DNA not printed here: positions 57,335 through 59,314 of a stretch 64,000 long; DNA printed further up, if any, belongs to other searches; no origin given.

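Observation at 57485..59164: Low-GC DUF262-HNH (GmrSD/SspE-like) nuclease as a horizontally acquired cassette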

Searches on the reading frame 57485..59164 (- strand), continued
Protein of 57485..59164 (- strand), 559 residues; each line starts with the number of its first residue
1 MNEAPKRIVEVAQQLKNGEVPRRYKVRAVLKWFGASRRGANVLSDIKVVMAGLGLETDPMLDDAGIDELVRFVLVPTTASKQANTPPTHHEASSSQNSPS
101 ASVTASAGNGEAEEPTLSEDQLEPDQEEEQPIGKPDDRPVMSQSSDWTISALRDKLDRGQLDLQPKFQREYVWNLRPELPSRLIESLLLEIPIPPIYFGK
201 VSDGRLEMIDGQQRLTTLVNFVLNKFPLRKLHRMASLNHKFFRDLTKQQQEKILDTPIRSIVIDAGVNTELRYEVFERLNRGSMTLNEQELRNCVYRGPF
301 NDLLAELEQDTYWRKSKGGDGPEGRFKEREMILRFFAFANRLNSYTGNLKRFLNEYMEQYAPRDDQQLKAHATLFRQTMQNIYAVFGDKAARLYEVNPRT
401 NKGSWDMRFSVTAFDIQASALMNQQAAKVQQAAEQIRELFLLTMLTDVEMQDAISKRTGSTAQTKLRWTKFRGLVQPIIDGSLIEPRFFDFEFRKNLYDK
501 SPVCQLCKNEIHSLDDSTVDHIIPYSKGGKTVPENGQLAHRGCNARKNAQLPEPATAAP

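Call 45: find_encoding_contigs(protein=P0090, flank=8000, max_places=2)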
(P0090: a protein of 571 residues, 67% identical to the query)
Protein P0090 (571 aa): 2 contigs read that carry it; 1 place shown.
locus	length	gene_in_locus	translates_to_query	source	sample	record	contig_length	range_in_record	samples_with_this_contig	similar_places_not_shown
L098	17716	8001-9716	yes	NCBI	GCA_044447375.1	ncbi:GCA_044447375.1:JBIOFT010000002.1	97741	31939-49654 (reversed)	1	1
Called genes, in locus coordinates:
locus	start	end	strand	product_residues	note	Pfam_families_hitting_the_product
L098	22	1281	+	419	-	PF02321:OEP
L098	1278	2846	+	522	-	PF25917:BSH_RND (weak), PF25919:BSH_CusB, PF25973:BSH_CzcB, PF25944:Beta-barrel_RND (faint), PF25954:Beta-barrel_RND_2, PF25975:CzcB_C, PF13115:YtkA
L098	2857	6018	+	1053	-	PF00873:ACR_tran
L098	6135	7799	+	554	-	PF16697:Yop-YscD_cpl, PF00498:FHA, PF01590:GAF (weak), PF13185:GAF_2 (faint), PF07228:SpoIIE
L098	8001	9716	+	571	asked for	PF03235:GmrSD_N, PF01844:HNH, PF14279:HNH_5 (weak)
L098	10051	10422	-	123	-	-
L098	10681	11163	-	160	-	PF00075:RNase_H, PF13456:RVT_3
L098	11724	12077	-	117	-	PF07238:PilZ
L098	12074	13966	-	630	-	PF05157:MshEN, PF00437:T2SSE, PF13240:Zn_Ribbon_1 (weak)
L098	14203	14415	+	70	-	PF09720:Unstab_antitox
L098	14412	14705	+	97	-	PF05016:ParE_toxin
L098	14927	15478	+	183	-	PF13563:2_5_RNA_ligase2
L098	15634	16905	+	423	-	PF02558:ApbA (faint), PF03721:UDPG_MGDP_dh_N, PF00984:UDPG_MGDP_dh, PF03720:UDPG_MGDP_dh_C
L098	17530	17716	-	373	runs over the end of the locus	PF14659:Phage_int_SAM_3 (weak), PF00589:Phage_integrase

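Call 46: search_protein_families(library=padloc, proteins=[L093:2-2785:-, L090:1796-5146:+, L090:5094-5753:+, L090:5731-6390:+, L090:6380-6970:+, L093:2719-6768:-], max_evalue=0.001)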
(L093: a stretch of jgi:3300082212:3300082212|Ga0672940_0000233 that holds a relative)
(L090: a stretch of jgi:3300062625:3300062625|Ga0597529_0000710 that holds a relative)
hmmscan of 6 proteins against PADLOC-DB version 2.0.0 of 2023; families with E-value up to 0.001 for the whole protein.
L093:2-2785:- (928 aa): 47 families (the best 25 are shown)
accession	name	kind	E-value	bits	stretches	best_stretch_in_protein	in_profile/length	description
PDLC01075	C3a139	-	7e-58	194.7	2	139-444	89-390/948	HKD+Snf2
PDLC02621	DrmD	-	1e-39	134.6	1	531-872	376-693/1040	DrmD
PDLC02623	DrmD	-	6e-32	108.4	3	763-863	581-680/1040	DrmD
PDLC02619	DrmD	-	2.4e-30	103.4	2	656-814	388-542/872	DrmD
PDLC02572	DrmA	-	5.5e-24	82.2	2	544-855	384-675/1043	DrmA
PDLC00659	HmaA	-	8.5e-23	78.1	1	604-807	438-612/1176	SNF2 helicase / DEAD-box helicase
PDLC02193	PLD_Helicase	-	9.8e-23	78.2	2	650-812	660-804/905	-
PDLC02500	BrxHI|BrxHII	-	4.6e-22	76.4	1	564-820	380-588/933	BrxHI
PDLC02625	DrmD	-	4.7e-21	73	1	560-852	154-418/792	DrmD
PDLC02633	DrmD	-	8.7e-21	71.6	1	530-820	378-643/839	DrmD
PDLC02840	DpdE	-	2.4e-20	70.5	2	282-409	177-305/1091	DpdE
PDLC02843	DpdE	-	5e-20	69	2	285-410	179-301/1091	DpdE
PDLC03830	ZacC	-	1.3e-19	68.3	2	765-842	858-913/1019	-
PDLC04556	PDC-M27C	-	1.8e-19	67.6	2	763-805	757-800/892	-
PDLC02632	DrmD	-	1.1e-17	61.8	1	556-815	399-634/662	DrmD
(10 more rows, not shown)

L090:1796-5146:+ (1116 aa): 65 families (the best 25 are shown)
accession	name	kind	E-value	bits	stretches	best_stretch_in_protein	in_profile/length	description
PDLC03628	REase_MTase_IIG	-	0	1100.8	1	7-1102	7-1099/1100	Type IIG restriction enzyme-methyltransferase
PDLC03612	REase_MTase_IIG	-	5.4e-40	135.4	4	490-636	506-664/1247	Type IIG restriction enzyme-methyltransferase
PDLC03601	REase_MTase_IIG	-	1.9e-35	120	2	570-814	503-746/1110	Type IIG restriction enzyme-methyltransferase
PDLC03604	REase_MTase_IIG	-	1.8e-30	103.7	2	720-871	517-670/1011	Type IIG restriction enzyme-methyltransferase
PDLC02643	DrmMI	-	2.8e-28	96.3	2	684-818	806-950/1347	DrmMI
PDLC03335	MTase_II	-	3.2e-22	76.9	1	735-892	193-342/607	Type II methyltransferase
PDLC02521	PglX|PglXI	-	4.9e-22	75.8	1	567-871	343-607/1174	PglX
PDLC03596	REase_MTase_IIG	-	1.2e-20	71.1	2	561-628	577-644/1148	Type IIG restriction enzyme-methyltransferase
PDLC03248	MTase_II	-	1.2e-16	58.6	1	726-900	74-242/521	Type II methyltransferase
PDLC02525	PglX|PglXI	-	5.2e-16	56.4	1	735-849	453-561/607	PglX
PDLC03609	REase_MTase_IIG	-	1.2e-15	54.4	2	720-854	540-666/1066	Type IIG restriction enzyme-methyltransferase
PDLC03629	REase_MTase_IIG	-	1.7e-15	54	2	486-670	428-577/1182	Type IIG restriction enzyme-methyltransferase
PDLC02527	PglX|PglXI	-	1.9e-15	53.7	2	489-596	299-390/1332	PglX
PDLC02644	DrmMI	-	2.6e-15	53.4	1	718-820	360-461/988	DrmMI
PDLC03600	REase_MTase_IIG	-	4.3e-15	52.8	1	571-851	340-604/1205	Type IIG restriction enzyme-methyltransferase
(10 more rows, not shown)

L090:5094-5753:+ (219 aa): 1 family
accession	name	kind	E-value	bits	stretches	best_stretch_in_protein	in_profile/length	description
PDLC03927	PsyrA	-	9e-16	56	1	27-168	123-263/398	-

L090:5731-6390:+ (219 aa): 0 families

L090:6380-6970:+ (196 aa): 0 families

L093:2719-6768:- (1349 aa): 24 families
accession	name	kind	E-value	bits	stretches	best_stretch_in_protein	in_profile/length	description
PDLC03620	REase_MTase_IIG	-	9.6e-272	902.8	1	43-1342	40-1369/1378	Type IIG restriction enzyme-methyltransferase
PDLC02643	DrmMI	-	1.3e-69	233.3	2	523-861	526-879/1347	DrmMI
PDLC02638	DrmMI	-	2.2e-52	176.3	2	538-862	540-883/935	DrmMI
PDLC03613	REase_MTase_IIG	-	8.1e-50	167.5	1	351-1194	262-1083/1250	Type IIG restriction enzyme-methyltransferase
PDLC03622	REase_MTase_IIG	-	2.7e-34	115.8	2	536-716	445-644/1524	Type IIG restriction enzyme-methyltransferase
PDLC03618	REase_MTase_IIG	-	5.3e-29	98.2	1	541-867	537-882/1429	Type IIG restriction enzyme-methyltransferase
PDLC02644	DrmMI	-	8.6e-29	98.1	2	540-721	52-234/988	DrmMI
PDLC02639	DrmMI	-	5e-26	89.2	1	546-717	243-388/803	DrmMI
PDLC02645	DrmMI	-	1.6e-25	87.5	1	541-764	537-766/772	DrmMI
PDLC02646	DrmMI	-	1.9e-21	73.9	2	655-722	36-104/792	DrmMI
PDLC03629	REase_MTase_IIG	-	3.9e-18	62.7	1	547-716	375-536/1182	Type IIG restriction enzyme-methyltransferase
PDLC03614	REase_MTase_IIG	-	2.4e-17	59.9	2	651-716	616-681/1584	Type IIG restriction enzyme-methyltransferase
PDLC03611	REase_MTase_IIG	-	1.7e-16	56.9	2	657-724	595-662/1532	Type IIG restriction enzyme-methyltransferase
PDLC03609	REase_MTase_IIG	-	1.2e-10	37.8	1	666-720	484-538/1066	Type IIG restriction enzyme-methyltransferase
PDLC03604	REase_MTase_IIG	-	2.2e-10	37.2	1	532-694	336-473/1011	Type IIG restriction enzyme-methyltransferase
PDLC03628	REase_MTase_IIG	-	1.4e-05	21.3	1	598-862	496-761/1100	Type IIG restriction enzyme-methyltransferase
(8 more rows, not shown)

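Call 49: search_solved_structures(query=A3, max_evalue=1, show_alignments=2)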
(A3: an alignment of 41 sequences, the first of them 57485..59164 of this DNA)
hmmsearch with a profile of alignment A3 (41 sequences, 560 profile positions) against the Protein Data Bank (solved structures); distinct sequences matched with E-value up to 1: 5.
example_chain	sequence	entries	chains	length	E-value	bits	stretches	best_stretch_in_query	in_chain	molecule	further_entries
4h9d_A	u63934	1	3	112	0.00046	22.1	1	502-554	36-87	HNH endonuclease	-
20yv_A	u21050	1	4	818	0.0042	18.9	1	192-239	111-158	DUF262 domain-containing protein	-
20yw_A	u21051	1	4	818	0.058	15.1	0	192-239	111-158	DUF262 domain-containing protein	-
6me0_C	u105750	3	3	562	0.12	14.1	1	493-546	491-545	Maturase reverse transcriptase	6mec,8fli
8ap6_O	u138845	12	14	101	0.33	12.6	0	515-546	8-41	ATPTB12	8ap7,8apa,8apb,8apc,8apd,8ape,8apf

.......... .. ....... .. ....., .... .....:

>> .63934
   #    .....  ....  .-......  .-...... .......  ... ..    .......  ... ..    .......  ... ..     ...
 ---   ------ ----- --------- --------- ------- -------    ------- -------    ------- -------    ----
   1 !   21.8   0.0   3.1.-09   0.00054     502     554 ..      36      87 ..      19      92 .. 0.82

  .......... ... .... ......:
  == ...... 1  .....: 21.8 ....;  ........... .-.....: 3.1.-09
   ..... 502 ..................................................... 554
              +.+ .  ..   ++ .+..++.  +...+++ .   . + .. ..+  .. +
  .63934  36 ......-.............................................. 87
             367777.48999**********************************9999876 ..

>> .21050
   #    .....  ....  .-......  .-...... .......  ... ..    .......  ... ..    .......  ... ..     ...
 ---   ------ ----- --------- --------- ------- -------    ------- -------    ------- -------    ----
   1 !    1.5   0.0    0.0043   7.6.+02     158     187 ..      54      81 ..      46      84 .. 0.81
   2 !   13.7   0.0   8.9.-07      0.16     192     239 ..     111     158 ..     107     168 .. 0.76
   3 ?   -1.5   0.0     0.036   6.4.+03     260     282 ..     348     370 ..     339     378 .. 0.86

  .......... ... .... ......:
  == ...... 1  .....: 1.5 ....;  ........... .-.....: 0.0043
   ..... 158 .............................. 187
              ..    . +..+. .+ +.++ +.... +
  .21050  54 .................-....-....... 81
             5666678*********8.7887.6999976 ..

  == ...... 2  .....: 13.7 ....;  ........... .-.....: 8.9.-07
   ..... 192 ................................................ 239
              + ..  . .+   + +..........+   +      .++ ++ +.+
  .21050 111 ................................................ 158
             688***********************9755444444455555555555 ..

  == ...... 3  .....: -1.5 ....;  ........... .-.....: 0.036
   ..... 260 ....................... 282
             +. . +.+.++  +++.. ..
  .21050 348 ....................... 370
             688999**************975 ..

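Call 52: search_protein_families(library=pfam, proteins=[L090:5731-6390:+, L090:6380-6970:+], max_evalue=0.01)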
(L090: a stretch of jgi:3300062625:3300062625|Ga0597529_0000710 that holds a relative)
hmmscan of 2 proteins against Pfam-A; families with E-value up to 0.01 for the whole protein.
L090:5731-6390:+ (219 aa): 0 families

L090:6380-6970:+ (196 aa): 0 families

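Call 58: search_protein_families(library=ncbifam, proteins=[window:57485-59164:-], max_evalue=0.01)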
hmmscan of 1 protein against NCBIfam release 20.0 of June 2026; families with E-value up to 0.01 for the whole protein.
window:57485-59164:- (559 aa): 3 families
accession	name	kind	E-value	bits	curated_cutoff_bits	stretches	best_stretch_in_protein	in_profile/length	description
NF053863.1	DS11_antiphage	equivalog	2.6e-07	30.1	260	1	27-97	1-69/305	CBS domain-containing anti-phage protein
NF040563.1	guided_IscB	equivalog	0.0002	20.6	175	1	489-550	179-238/314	RNA-guided endonuclease IscB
NF049971.1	CRISPR_Cas9d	exception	0.00078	18.2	375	1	503-552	547-598/986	type II CRISPR RNA-guided endonuclease Cas9d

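Call 59: search_protein_families(library=phrogs, proteins=[window:57485-59164:-], max_evalue=0.001)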
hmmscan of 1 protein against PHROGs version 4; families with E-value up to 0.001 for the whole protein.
window:57485-59164:- (559 aa): 19 families
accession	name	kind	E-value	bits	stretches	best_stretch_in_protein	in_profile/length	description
phrog_2598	-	unknown function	2.4e-72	245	1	123-439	8-312/352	-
phrog_1583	-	unknown function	2.4e-23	83.5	1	136-293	11-170/417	-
phrog_338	-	DNA, RNA and nucleotide metabolism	7.4e-14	52.9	1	435-554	174-267/340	HNH endonuclease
phrog_6050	-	DNA, RNA and nucleotide metabolism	9.2e-11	42.2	1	499-551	309-361/402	HNH endonuclease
phrog_9645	-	DNA, RNA and nucleotide metabolism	5.3e-09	37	1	502-552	24-74/168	HNH endonuclease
phrog_5718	-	DNA, RNA and nucleotide metabolism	3.6e-08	33.8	1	500-552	127-178/394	HNH endonuclease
phrog_1271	-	DNA, RNA and nucleotide metabolism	6.8e-08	33.3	1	502-551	267-319/361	HNH endonuclease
phrog_589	-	DNA, RNA and nucleotide metabolism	2.5e-07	31.6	1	493-550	82-141/179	HNH endonuclease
phrog_144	-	DNA, RNA and nucleotide metabolism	5.5e-07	30.4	1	494-550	76-135/175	HNH endonuclease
phrog_1035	-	DNA, RNA and nucleotide metabolism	7.6e-07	30.2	1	491-554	149-217/271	endonuclease VII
phrog_2214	-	DNA, RNA and nucleotide metabolism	1.1e-05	25.8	1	492-550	183-239/429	HNH endonuclease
phrog_16726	-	DNA, RNA and nucleotide metabolism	1.6e-05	25.8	1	503-549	95-142/308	HNH endonuclease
phrog_7785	-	DNA, RNA and nucleotide metabolism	1.7e-05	25.8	1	503-550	72-114/147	HNH endonuclease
phrog_17283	-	DNA, RNA and nucleotide metabolism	2.9e-05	25.3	1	518-551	10-44/71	HNH endonuclease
phrog_2118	-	DNA, RNA and nucleotide metabolism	5.9e-05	23.7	1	492-549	166-223/301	HNH endonuclease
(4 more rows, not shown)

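Call 60: predict_structure(alignment_id=A3)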
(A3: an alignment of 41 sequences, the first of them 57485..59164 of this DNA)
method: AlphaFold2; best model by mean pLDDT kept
length: 559 residues; sequences in the alignment: 41
mean_pLDDT: 77.4   pTM: 0.60
mean pLDDT of the five models: 77.4, 71.8, 60.6, 56.5, 55.2
residues with pLDDT >= 90: 166; 70-90: 256; 50-70: 60; < 50: 77
segments of 3 or more residues with pLDDT < 50: 78-134, 283-288, 551-559
pLDDT, mean of each block of 10 residues (from residue 1): 68 86 83 75 84 88 80 68 33 30 26 30 34 52 84 88 65 74 91 85 80 87 91 90 94 90 74 64 48 62 87 90 75 90 85 81 87 95 95 89 89 93 91 90 90 75 89 88 68 94 94 92 84 92 86 40
secondary structure, 60 per line:
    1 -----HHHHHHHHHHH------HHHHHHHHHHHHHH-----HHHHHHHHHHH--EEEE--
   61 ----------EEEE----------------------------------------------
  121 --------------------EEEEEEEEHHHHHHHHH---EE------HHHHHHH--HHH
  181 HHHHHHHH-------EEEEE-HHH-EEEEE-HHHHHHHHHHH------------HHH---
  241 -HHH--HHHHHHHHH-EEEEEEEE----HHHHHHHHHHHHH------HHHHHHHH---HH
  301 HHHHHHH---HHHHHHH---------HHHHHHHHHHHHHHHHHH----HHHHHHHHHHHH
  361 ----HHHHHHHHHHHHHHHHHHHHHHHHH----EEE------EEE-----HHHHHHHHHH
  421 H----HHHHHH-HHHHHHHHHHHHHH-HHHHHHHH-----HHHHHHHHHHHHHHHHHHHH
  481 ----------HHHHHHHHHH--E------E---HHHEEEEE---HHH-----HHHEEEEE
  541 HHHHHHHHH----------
elements in order: H6-16 H23-36 H42-52 E55-58 E71-74 E141-148 H149-157 H169-175 H178-188 E196-200 E206-210 H212-222 H247-255 E257-264 H269-281 H288-295 H299-307 H311-317 H327-344 H349-360 H365-389 E394-396 E403-405 H411-421 H426-431 H433-446 H448-455 H461-480 H491-500 E517-521 E536-540 H541-549

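Call 62: fold_search(model_id=the predicted structure, library=pdb)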
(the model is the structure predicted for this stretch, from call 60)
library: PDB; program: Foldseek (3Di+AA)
matches with E <= 10: 215; with E <= 0.001: 2
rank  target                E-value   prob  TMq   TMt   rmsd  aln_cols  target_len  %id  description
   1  7p9k_A                3.7e-05  1.00  0.19  0.18  19.9       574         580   16  BrxU, GmrSD-family Type IV restriction enzyme (released 2021-12-08)
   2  5k5d_B                9.5e-04  0.99  0.16  0.29  14.3       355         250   14  Structure of the C2221 form of Pnob8-like ParB-N domain (released 2016-06-15)
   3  6sdk_B                2.9e-03  0.98  0.13  0.32  14.2       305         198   14  Crystal structure of bacterial ParB dimer bound to CDP (released 2019-10-23)
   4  6sdk_A                5.3e-03  0.97  0.13  0.32  13.6       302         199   12  Crystal structure of bacterial ParB dimer bound to CDP (released 2019-10-23)
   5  7bm8_A                7.8e-03  0.97  0.13  0.34  13.4       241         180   12  Crystal structure of the C-terminally truncated chromosome-partitioning protein ParB from Caulobacter crescentus compl (released 2021-04-28)
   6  7bnr_A                1.1e-02  0.89  0.12  0.29  14.5       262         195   15  Crystal structure of a ParB Q52A mutant from Myxococcus xanthus bound to CTPyS (released 2021-09-08)
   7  7ol9_B                2.6e-02  0.75  0.12  0.28  14.1       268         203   12  Crystal structure of C-terminally truncated Bacillus subtilis nucleoid occlusion protein (Noc) complexed to the Noc-bi (released 2022-03-09)
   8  4h9d_A                5.0e-02  1.00  0.09  0.46   7.5        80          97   26  Crystal Structure of Mn-dependent Gme HNH nicking endonuclease from Geobacter metallireducens GS-15, Northeast Structu (released 2012-10-10)
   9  8qa9_B                5.5e-02  0.82  0.15  0.34  16.1       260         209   13  Crystal structure of the RK2 plasmid encoded co-complex of the C-terminally truncated transcriptional repressor protei (released 2024-02-21)
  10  4h9d_C                7.7e-02  1.00  0.10  0.60   1.9        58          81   36  Crystal Structure of Mn-dependent Gme HNH nicking endonuclease from Geobacter metallireducens GS-15, Northeast Structu (released 2012-10-10)
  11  7bnr_B                9.4e-02  0.63  0.13  0.31  14.1       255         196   15  Crystal structure of a ParB Q52A mutant from Myxococcus xanthus bound to CTPyS (released 2021-09-08)
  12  8qa9_A                9.8e-02  0.77  0.16  0.34  13.4       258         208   10  Crystal structure of the RK2 plasmid encoded co-complex of the C-terminally truncated transcriptional repressor protei (released 2024-02-21)
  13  7nfu_B                9.8e-02  0.72  0.15  0.32  13.7       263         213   14  Crystal structure of C-terminally truncated Geobacillus thermoleovorans nucleoid occlusion protein Noc (released 2021-02-17)
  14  6ryk_B                1.1e-01  0.92  0.13  0.43  16.1       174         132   11  Crystal structure of the ParB-like protein PadC (released 2020-01-22)
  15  9k32_A                1.1e-01  0.15  0.10  0.08  29.9       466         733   12  Cryo-EM structure of the NbaCas9-guide RNA-target DNA complex (released 2026-02-04)
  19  4h9d_B                1.4e-01  0.99  0.09  0.47   7.3        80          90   26  Crystal Structure of Mn-dependent Gme HNH nicking endonuclease from Geobacter metallireducens GS-15, Northeast Structu (released 2012-10-10)
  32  6jiv_A                5.8e-01  0.18  0.19  0.19  20.2       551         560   10  SspE crystal structure (released 2020-03-25)
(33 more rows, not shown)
